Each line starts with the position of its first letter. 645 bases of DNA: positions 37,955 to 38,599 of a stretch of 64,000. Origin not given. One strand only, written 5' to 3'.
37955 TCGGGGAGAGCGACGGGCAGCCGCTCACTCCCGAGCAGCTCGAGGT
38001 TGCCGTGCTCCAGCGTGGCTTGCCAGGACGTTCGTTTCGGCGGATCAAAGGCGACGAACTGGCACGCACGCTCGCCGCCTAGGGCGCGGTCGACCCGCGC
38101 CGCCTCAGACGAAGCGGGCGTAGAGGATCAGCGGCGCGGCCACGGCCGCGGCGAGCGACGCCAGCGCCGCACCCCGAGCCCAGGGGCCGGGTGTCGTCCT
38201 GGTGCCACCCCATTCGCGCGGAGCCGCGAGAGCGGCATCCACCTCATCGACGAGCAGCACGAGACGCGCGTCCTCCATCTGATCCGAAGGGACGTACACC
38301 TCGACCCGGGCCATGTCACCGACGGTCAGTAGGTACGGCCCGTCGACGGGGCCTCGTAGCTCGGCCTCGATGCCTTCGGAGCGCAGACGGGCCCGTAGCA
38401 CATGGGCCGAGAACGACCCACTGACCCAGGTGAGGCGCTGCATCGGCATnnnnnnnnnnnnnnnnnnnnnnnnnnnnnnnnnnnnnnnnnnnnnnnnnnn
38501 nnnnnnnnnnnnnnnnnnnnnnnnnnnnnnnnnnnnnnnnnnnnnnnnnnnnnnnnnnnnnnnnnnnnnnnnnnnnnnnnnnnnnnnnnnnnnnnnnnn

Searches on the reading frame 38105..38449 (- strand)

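Call 14: search_protein_families(library=pfam, proteins=[window:38105-38449:-])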
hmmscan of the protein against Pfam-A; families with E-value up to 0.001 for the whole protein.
window:38105-38449:- (114 aa): 1 family
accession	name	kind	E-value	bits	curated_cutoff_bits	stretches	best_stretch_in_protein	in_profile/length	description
PF09413.15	DUF2007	-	7.8e-06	26.4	25.7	1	12-65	10-62/66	Putative prokaryotic signal transducing protein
